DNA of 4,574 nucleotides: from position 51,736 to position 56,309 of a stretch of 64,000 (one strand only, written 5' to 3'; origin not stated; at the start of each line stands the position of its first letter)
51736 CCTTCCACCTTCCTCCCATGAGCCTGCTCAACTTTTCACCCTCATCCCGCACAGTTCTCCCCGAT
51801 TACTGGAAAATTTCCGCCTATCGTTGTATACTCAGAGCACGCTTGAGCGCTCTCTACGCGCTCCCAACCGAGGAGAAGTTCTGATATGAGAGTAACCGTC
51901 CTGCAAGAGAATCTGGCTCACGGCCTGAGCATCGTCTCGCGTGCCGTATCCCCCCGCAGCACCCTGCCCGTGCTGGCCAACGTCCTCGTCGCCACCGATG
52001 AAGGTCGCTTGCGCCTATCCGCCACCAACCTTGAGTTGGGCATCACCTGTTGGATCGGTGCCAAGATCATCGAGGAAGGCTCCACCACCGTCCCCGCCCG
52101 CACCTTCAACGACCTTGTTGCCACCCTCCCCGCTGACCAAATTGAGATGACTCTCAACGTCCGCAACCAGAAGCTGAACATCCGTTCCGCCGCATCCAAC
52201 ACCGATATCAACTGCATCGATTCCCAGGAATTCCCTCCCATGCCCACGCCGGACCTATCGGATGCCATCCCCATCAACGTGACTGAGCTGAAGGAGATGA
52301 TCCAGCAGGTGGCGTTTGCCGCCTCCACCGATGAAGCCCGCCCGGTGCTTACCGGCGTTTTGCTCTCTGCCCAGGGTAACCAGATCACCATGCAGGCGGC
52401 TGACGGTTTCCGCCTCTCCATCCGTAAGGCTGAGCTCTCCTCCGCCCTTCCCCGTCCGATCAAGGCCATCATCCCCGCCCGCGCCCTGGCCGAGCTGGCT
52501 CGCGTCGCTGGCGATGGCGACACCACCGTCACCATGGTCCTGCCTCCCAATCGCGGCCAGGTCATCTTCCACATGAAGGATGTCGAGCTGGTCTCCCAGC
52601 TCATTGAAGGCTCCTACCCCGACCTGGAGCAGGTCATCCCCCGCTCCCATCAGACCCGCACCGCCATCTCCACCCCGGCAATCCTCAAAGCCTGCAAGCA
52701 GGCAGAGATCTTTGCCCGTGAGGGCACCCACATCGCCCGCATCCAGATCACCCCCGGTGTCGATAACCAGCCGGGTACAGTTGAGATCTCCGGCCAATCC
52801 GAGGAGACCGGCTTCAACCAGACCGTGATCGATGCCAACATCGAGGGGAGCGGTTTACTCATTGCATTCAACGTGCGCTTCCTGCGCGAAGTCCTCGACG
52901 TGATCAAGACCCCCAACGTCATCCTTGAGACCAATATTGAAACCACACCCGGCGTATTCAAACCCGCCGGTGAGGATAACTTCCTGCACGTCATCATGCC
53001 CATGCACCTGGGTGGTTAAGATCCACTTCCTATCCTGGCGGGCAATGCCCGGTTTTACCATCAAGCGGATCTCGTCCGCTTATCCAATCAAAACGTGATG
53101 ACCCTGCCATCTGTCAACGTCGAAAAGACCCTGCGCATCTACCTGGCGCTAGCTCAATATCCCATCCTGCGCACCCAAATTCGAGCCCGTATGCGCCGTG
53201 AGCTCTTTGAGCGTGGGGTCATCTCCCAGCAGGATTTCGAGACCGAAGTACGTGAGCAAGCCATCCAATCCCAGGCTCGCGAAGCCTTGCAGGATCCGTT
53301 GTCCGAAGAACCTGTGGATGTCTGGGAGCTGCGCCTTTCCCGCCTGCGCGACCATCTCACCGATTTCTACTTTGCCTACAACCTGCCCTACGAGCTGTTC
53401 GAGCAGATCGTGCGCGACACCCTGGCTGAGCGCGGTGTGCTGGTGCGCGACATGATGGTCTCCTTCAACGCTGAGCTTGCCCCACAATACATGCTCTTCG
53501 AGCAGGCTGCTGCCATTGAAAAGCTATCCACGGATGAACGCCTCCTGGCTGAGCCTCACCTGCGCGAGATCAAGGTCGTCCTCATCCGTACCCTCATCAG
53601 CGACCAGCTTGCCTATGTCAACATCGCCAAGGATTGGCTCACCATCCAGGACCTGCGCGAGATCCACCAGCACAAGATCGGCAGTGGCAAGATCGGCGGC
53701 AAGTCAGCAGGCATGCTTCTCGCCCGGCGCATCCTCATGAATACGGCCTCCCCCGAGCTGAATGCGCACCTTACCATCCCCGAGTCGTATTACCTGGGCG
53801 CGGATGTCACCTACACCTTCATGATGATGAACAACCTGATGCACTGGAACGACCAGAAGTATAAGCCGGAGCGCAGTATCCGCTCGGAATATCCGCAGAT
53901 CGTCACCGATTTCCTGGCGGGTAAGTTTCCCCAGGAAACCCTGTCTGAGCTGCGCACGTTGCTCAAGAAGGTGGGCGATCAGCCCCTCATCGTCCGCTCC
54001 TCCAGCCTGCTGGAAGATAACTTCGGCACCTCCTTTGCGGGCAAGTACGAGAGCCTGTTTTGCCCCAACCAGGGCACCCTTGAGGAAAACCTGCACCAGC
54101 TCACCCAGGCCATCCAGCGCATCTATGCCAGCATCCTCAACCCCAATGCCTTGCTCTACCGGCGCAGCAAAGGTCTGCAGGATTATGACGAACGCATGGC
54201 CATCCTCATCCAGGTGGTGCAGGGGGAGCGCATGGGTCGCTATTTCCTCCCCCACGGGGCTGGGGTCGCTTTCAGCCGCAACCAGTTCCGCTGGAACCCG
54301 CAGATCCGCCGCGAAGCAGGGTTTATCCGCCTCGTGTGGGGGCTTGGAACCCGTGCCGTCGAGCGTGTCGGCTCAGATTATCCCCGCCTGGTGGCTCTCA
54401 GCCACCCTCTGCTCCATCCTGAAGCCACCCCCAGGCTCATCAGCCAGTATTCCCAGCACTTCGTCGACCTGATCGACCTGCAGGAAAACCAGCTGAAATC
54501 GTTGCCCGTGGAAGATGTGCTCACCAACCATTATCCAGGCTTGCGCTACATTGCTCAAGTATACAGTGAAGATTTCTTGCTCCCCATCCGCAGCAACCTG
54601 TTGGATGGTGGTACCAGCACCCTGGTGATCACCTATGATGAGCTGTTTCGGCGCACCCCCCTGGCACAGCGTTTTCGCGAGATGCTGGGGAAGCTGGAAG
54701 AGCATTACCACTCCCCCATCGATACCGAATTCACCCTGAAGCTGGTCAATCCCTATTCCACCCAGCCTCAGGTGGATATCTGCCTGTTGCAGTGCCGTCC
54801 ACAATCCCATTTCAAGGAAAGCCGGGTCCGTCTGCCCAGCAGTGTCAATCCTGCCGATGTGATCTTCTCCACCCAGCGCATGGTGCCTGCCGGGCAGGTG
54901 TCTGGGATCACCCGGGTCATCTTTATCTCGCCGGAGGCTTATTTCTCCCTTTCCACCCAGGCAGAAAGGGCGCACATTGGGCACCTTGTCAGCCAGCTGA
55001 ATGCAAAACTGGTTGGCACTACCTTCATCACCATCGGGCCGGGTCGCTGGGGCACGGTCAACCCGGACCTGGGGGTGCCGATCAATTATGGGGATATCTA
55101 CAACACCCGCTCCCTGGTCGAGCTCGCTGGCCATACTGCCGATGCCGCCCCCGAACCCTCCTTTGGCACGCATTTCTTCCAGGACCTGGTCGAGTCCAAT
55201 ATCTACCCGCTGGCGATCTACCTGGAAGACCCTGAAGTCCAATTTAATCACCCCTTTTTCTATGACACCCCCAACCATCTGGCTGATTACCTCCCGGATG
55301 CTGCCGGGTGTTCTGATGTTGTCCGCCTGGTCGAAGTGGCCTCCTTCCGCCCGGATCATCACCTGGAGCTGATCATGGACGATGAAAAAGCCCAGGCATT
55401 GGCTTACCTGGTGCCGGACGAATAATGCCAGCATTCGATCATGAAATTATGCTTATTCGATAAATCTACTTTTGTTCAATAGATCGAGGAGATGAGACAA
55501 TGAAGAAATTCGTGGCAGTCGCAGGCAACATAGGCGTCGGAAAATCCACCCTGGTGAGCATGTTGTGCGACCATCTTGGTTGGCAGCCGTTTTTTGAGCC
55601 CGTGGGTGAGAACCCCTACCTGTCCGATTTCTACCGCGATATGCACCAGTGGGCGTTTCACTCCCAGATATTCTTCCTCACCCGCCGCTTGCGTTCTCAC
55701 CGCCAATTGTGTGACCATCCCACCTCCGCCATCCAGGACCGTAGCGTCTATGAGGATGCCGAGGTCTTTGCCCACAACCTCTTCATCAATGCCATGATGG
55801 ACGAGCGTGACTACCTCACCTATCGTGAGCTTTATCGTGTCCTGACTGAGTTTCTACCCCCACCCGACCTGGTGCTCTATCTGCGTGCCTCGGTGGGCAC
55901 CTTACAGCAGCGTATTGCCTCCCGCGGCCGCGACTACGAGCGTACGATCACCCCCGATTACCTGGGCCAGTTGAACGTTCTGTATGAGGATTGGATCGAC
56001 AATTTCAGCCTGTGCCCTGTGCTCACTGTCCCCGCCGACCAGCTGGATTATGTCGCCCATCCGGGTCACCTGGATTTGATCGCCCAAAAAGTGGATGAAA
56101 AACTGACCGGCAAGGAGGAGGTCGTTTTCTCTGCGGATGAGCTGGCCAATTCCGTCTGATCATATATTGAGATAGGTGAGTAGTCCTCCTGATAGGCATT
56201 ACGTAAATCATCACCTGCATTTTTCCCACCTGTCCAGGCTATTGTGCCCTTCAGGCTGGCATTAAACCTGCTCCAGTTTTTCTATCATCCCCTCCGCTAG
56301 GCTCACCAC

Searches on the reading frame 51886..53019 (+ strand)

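Call 52: search_protein_families(library=pfam, proteins=[window:51886-53019:+])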
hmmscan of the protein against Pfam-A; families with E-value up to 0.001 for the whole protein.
window:51886-53019:+ (377 aa): 3 families
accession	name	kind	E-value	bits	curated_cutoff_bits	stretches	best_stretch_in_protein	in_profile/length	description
PF02767.21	DNA_pol3_beta_2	-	9.6e-35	119.8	27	1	130-246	2-116/116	DNA polymerase III beta subunit, central domain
PF00712.24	DNA_pol3_beta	-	3.4e-27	95.4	24.4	2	1-120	1-120/120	DNA polymerase III beta subunit, N-terminal domain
PF02768.20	DNA_pol3_beta_3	-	1.2e-19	70.7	27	1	249-373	2-120/121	DNA polymerase III beta subunit, C-terminal domain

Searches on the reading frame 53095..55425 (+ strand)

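Call 37: search_protein_families(library=pfam, proteins=[window:53095-55425:+])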
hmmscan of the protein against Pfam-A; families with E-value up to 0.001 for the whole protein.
window:53095-55425:+ (776 aa): 1 family
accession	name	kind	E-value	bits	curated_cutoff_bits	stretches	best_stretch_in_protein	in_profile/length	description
PF01326.24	PPDK_N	-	3.4e-54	184.8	27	1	199-577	3-316/328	Pyruvate phosphate dikinase, AMP/ATP-binding domain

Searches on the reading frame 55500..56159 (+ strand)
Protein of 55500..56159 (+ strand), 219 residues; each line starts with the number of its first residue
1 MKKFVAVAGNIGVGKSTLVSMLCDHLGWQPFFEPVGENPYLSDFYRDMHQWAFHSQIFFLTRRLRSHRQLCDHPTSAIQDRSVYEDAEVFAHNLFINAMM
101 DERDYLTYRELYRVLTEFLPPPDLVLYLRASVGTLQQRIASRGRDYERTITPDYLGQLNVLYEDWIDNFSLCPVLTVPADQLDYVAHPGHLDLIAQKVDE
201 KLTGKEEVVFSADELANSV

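Call 37: search_protein_families(library=pfam, proteins=[window:55500-56159:+])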
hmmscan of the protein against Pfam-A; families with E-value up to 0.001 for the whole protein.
window:55500-56159:+ (219 aa): 1 family
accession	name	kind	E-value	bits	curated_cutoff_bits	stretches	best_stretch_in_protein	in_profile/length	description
PF01712.25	dNK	-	2.2e-48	165.1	27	1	6-200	2-200/203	Deoxynucleoside kinase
